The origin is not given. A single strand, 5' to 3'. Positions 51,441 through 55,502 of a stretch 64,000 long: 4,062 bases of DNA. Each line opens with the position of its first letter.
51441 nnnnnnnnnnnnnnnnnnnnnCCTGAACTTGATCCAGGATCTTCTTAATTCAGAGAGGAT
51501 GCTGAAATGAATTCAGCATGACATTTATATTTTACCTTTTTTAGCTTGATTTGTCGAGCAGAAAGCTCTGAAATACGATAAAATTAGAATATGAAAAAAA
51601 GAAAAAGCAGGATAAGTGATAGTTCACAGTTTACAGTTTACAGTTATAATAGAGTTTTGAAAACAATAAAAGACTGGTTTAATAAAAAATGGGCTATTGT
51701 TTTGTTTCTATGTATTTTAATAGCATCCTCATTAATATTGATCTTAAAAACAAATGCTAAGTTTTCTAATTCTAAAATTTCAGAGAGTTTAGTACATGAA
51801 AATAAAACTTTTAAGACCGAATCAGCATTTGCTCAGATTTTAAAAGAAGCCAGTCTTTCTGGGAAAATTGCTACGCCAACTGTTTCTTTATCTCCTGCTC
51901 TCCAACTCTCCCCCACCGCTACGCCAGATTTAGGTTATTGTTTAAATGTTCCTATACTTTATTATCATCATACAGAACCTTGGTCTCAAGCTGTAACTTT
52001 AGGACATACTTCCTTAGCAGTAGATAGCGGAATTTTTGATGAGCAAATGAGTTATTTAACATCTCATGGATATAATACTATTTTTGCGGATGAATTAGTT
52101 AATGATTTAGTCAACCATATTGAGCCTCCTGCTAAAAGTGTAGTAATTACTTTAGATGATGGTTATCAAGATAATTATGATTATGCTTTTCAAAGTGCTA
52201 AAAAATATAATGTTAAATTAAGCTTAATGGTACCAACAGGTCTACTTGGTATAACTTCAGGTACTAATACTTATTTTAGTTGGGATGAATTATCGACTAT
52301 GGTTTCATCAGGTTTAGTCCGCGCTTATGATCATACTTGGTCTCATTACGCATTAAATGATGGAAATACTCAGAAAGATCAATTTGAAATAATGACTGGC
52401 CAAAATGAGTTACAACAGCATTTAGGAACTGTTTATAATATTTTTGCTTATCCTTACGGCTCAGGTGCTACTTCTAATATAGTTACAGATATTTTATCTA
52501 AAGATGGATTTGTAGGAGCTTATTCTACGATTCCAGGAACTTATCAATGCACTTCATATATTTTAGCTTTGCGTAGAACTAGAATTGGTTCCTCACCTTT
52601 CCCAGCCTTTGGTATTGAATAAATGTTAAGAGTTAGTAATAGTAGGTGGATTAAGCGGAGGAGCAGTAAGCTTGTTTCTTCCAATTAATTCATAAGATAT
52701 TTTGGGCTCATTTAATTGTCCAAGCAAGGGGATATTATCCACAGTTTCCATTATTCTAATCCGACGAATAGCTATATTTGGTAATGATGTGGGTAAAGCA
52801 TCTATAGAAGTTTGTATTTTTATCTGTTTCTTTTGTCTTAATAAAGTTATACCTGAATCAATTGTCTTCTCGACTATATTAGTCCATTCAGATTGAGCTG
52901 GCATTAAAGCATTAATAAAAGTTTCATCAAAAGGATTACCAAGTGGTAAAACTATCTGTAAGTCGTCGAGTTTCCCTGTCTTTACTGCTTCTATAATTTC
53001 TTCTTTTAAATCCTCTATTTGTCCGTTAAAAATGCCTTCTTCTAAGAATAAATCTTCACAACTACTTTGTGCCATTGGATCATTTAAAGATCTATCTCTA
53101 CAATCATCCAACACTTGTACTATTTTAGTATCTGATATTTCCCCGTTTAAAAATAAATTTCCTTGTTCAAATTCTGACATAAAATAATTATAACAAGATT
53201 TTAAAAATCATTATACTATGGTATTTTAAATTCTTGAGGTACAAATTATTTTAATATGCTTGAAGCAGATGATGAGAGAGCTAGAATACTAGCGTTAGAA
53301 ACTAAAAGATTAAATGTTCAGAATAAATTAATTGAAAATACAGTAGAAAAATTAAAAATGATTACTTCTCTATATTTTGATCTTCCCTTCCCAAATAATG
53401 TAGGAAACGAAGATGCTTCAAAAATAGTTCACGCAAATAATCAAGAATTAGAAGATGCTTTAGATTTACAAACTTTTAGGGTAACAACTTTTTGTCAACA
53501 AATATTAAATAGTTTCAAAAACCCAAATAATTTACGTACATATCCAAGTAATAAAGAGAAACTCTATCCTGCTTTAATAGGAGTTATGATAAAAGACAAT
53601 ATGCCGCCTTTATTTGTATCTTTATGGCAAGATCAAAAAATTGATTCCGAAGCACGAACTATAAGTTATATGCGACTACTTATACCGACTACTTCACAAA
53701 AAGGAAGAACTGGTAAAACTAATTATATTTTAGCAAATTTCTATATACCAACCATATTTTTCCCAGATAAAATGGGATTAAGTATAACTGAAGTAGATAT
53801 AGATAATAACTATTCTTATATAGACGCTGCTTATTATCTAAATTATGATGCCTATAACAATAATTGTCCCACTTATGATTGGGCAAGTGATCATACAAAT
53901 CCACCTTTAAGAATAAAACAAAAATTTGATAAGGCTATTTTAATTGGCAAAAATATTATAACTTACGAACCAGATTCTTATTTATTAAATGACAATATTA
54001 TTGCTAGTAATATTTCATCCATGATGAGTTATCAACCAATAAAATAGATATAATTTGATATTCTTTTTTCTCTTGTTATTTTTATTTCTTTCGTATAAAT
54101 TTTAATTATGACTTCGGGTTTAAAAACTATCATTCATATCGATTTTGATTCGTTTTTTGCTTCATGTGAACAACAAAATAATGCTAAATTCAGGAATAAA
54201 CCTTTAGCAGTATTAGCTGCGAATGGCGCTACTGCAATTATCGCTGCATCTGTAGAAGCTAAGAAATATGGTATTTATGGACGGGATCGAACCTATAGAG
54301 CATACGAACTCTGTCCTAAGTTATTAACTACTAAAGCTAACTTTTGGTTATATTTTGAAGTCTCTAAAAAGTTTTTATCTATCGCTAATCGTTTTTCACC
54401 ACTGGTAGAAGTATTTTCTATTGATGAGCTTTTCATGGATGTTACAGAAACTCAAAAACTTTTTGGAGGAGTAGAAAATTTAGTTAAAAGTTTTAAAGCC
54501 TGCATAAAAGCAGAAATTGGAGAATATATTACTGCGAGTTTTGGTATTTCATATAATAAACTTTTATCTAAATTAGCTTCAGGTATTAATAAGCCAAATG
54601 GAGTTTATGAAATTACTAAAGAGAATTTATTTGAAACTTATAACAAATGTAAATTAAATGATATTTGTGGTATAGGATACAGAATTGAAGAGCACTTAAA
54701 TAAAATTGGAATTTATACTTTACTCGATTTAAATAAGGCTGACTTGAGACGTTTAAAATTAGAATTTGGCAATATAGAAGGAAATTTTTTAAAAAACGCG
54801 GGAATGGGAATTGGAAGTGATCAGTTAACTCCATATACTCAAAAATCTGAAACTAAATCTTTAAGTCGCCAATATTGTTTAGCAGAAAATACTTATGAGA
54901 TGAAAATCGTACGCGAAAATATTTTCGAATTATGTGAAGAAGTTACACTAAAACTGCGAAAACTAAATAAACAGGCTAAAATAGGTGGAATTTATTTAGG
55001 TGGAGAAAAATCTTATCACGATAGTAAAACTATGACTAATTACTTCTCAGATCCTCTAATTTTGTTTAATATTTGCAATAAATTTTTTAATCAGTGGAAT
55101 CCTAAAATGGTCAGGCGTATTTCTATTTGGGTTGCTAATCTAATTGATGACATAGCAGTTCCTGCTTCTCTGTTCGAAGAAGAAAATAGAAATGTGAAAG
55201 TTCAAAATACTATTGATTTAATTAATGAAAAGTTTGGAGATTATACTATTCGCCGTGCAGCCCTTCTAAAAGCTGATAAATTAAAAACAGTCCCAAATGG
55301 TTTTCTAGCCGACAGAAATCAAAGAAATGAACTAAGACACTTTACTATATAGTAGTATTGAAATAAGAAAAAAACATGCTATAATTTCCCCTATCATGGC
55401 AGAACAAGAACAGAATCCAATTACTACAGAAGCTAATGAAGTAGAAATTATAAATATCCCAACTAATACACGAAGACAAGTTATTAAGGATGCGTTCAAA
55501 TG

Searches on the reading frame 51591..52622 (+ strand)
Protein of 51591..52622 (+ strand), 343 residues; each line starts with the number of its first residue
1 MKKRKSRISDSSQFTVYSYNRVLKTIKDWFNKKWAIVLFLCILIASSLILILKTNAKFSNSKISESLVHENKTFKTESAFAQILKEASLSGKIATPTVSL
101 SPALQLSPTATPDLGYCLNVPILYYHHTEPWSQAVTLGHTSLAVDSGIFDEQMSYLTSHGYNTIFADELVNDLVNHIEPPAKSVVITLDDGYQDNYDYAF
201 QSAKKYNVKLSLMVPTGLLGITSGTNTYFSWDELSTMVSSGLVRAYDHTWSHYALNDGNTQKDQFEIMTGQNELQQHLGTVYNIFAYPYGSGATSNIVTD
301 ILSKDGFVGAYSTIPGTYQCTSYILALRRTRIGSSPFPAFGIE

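Call 76: search_protein_families(library=pfam, proteins=[window:51591-52622:+], max_evalue=0.001)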
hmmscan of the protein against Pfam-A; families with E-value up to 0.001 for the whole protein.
window:51591-52622:+ (343 aa): 1 family
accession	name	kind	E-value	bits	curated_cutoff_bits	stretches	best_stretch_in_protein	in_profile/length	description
PF01522.26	Polysacc_deac_1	-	4.9e-16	59.3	23.1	1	178-306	3-120/124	Polysaccharide deacetylase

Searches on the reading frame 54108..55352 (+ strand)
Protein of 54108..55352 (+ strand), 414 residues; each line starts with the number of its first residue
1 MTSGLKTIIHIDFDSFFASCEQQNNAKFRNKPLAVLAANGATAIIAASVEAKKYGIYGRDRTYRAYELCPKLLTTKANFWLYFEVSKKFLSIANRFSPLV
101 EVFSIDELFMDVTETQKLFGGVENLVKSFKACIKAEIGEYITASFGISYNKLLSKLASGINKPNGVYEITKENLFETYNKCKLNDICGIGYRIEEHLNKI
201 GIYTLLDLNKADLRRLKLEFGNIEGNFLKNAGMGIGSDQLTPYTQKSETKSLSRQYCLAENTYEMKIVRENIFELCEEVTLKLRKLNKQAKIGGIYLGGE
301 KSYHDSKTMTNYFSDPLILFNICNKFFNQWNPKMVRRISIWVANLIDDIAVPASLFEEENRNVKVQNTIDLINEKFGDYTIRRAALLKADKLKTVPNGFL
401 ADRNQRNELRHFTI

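Call 76: search_protein_families(library=pfam, proteins=[window:54108-55352:+], max_evalue=0.001)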
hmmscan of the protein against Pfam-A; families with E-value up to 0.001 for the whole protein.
window:54108-55352:+ (414 aa): 3 families
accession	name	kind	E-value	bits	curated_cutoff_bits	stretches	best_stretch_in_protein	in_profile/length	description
PF00817.25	IMS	-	1.1e-39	136.1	23.2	1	11-158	1-147/148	impB/mucB/samB family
PF11799.13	IMS_C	-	4.8e-07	30.6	20.7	1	250-348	2-102/109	impB/mucB/samB family C-terminal domain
PF21999.2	IMS_HHH_1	-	1.1e-05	26.2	27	1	185-230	2-47/53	DNA polymerase-iota, thumb domain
